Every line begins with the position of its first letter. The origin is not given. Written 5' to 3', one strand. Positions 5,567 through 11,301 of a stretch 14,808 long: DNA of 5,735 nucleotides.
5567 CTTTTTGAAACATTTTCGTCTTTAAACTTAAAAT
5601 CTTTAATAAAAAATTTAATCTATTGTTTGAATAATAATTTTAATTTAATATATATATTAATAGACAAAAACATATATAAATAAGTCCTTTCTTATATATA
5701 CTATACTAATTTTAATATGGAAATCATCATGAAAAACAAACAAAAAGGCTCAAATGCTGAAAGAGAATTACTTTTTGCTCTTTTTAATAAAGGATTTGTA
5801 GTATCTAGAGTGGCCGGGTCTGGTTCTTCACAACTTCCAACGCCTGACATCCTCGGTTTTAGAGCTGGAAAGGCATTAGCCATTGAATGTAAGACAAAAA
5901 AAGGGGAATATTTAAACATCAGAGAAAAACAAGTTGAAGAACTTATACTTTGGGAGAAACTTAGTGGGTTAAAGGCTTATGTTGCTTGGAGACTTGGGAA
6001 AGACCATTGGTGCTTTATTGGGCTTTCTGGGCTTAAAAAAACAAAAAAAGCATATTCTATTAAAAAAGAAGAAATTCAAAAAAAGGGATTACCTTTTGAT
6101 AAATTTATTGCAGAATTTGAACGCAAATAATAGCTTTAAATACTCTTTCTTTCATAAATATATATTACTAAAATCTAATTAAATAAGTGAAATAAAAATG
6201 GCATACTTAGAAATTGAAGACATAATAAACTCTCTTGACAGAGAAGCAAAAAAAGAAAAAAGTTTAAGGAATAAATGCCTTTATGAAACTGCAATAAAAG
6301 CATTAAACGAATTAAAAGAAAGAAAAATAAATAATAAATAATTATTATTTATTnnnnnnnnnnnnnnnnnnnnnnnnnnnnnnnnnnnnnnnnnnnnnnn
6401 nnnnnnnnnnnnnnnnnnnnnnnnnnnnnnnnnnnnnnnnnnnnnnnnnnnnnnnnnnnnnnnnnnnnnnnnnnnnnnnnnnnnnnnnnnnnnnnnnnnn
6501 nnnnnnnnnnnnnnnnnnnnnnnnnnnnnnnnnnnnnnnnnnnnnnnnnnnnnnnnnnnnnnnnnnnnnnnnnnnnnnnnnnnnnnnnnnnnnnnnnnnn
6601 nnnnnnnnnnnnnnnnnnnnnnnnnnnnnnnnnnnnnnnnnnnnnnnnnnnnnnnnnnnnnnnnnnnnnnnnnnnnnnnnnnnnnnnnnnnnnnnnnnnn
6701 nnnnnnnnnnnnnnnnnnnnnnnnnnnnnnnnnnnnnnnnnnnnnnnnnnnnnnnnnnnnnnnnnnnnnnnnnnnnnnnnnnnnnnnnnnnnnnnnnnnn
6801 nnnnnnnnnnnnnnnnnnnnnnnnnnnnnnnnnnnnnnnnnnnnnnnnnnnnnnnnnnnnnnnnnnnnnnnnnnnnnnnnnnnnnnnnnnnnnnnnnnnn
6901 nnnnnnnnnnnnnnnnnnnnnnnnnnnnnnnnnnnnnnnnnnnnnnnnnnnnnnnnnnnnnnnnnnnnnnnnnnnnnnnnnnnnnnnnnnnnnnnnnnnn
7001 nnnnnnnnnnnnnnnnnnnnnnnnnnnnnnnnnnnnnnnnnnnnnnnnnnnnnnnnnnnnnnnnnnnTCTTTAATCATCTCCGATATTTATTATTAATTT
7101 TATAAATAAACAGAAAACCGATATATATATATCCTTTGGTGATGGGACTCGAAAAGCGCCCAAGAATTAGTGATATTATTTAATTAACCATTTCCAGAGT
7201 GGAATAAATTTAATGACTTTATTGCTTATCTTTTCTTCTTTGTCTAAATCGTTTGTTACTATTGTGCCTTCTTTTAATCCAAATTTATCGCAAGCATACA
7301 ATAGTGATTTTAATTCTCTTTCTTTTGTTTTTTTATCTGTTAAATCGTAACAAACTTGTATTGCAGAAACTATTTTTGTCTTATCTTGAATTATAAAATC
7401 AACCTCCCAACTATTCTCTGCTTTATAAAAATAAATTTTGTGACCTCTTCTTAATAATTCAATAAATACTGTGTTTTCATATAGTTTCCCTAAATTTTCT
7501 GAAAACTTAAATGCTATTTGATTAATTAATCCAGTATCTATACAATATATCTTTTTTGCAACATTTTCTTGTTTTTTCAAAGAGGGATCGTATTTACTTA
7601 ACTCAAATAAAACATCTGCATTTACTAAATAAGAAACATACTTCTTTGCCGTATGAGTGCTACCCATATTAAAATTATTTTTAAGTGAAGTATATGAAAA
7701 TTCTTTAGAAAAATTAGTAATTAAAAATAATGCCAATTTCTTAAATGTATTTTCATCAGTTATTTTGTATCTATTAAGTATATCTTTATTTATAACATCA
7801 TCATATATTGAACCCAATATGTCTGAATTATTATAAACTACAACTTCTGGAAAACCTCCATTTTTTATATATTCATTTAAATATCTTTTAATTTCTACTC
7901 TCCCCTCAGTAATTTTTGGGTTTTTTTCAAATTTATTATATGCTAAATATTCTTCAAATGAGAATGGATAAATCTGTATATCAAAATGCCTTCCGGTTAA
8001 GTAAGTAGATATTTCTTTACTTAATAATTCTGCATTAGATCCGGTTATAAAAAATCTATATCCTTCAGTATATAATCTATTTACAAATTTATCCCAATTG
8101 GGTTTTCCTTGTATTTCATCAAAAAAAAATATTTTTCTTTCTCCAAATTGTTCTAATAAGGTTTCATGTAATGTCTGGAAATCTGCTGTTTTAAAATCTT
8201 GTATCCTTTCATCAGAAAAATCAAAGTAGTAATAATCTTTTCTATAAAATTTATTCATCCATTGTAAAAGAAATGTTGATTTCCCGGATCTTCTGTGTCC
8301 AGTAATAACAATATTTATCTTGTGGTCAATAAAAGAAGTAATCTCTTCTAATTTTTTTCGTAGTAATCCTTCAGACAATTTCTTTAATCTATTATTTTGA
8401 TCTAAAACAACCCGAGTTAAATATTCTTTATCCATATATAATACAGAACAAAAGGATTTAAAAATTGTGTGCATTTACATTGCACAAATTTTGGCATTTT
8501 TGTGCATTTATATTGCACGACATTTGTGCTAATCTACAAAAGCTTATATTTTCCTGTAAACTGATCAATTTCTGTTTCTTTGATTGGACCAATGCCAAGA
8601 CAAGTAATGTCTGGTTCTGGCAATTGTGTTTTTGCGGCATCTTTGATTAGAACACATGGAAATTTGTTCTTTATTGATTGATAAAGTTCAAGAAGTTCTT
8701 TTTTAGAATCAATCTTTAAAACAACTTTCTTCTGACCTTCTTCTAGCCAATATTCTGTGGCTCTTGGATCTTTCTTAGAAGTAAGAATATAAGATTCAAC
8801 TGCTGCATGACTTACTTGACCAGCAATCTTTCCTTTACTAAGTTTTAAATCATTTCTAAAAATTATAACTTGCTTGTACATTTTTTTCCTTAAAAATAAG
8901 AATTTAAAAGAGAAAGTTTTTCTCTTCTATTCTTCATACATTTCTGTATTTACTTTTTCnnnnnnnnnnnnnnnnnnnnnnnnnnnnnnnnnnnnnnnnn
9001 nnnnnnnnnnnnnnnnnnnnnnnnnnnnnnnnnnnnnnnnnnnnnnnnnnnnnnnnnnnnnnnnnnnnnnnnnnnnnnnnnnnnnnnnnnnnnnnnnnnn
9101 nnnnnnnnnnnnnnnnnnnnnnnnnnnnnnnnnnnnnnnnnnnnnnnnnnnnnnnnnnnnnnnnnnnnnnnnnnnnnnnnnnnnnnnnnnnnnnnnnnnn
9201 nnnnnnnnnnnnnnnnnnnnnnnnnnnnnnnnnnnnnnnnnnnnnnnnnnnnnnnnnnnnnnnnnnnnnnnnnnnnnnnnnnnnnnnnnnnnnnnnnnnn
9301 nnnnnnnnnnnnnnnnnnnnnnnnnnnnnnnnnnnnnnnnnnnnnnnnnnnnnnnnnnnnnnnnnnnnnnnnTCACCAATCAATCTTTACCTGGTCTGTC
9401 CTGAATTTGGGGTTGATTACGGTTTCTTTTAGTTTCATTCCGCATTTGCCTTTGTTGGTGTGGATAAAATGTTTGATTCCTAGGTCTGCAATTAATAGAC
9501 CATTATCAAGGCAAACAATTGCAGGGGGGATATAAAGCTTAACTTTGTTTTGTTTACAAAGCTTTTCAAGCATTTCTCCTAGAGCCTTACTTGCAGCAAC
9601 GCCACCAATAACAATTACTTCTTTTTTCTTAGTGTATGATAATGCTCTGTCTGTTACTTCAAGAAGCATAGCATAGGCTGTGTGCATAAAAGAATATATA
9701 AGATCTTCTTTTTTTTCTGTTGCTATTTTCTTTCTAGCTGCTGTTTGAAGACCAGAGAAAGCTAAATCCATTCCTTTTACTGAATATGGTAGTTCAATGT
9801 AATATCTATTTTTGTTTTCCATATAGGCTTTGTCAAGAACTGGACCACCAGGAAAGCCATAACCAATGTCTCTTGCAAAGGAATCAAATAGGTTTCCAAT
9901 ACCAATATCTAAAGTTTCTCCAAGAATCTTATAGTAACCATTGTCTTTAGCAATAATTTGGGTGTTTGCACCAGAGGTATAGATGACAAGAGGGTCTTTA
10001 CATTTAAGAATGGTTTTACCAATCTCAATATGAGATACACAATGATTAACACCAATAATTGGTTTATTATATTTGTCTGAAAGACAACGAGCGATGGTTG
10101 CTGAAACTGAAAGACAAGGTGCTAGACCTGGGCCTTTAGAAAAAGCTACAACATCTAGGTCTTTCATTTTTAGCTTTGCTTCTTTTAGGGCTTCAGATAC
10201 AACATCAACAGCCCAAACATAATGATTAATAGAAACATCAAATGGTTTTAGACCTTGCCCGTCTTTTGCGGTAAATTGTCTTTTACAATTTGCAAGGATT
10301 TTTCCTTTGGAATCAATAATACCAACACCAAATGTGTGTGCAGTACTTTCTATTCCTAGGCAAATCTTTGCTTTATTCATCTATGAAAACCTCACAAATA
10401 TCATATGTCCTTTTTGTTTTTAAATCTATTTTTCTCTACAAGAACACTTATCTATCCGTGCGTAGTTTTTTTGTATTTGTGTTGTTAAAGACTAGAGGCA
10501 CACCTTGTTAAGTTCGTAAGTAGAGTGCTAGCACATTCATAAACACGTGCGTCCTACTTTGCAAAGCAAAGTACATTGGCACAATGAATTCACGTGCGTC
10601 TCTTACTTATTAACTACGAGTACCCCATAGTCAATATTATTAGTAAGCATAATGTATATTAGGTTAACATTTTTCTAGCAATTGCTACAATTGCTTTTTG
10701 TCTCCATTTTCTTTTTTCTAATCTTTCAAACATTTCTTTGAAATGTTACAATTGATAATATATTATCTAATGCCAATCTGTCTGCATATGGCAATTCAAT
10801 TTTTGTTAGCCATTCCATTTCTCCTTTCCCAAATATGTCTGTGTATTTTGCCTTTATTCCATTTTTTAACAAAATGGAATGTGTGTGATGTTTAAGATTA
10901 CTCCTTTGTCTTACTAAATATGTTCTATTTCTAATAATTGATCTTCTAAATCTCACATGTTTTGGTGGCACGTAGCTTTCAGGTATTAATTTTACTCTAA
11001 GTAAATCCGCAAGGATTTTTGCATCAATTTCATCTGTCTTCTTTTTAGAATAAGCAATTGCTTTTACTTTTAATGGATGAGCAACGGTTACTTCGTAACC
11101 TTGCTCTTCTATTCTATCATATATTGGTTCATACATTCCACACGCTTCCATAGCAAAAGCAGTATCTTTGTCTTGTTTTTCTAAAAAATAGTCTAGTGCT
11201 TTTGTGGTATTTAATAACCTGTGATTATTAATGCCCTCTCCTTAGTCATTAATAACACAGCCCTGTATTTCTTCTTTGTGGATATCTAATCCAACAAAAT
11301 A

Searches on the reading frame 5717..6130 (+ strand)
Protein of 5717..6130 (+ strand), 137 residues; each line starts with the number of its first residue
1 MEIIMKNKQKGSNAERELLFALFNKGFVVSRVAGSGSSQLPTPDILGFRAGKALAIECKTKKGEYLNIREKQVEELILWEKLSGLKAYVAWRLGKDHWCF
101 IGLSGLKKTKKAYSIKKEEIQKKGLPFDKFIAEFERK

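Call 72: search_protein_families(library=pfam, proteins=[window:5717-6130:+], max_evalue=0.001)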
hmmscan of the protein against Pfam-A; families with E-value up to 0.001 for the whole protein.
window:5717-6130:+ (137 aa): 1 family
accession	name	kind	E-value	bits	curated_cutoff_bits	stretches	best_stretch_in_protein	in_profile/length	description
PF01870.24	Hjc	-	2.7e-22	79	21.1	1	14-102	2-90/93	Archaeal holliday junction resolvase (hjc)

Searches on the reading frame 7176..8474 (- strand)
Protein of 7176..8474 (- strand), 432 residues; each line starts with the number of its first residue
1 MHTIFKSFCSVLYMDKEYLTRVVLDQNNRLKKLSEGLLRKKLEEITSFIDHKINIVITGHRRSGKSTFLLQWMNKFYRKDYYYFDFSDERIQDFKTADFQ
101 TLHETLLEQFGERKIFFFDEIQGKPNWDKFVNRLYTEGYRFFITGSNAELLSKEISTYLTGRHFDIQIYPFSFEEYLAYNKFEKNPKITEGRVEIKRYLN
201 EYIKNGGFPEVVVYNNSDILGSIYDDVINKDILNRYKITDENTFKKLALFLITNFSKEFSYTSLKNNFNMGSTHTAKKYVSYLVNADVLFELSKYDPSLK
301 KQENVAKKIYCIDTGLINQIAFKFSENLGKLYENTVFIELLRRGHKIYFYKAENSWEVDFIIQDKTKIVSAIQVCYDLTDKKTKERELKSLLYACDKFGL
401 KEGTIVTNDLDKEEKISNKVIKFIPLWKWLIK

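Call 72: search_protein_families(library=pfam, proteins=[window:7176-8474:-], max_evalue=0.001)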
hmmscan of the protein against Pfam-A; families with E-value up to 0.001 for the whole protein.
window:7176-8474:- (432 aa): 3 families
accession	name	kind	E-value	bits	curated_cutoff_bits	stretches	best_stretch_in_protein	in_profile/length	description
PF13173.12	AAA_14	-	9.5e-36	123.1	27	1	55-177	5-129/129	AAA domain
PF13635.12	DUF4143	-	2.9e-26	92.6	28.1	1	230-376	2-159/160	Domain of unknown function (DUF4143)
PF01637.24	ATPase_2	-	3.4e-05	24.2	33.2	1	42-115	8-87/225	ATPase domain predominantly from Archaea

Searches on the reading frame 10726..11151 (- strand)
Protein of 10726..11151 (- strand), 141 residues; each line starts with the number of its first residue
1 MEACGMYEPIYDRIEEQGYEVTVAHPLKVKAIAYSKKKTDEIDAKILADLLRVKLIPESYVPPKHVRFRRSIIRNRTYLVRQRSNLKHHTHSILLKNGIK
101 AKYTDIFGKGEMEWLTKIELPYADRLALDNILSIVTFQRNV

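Call 72: search_protein_families(library=pfam, proteins=[window:10726-11151:-], max_evalue=0.001)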
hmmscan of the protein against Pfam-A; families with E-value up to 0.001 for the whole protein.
window:10726-11151:- (141 aa): 1 family
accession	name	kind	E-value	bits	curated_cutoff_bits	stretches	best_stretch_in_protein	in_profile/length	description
PF01548.23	DEDD_Tnp_IS110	-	1.8e-13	51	29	1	2-94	53-150/155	Transposase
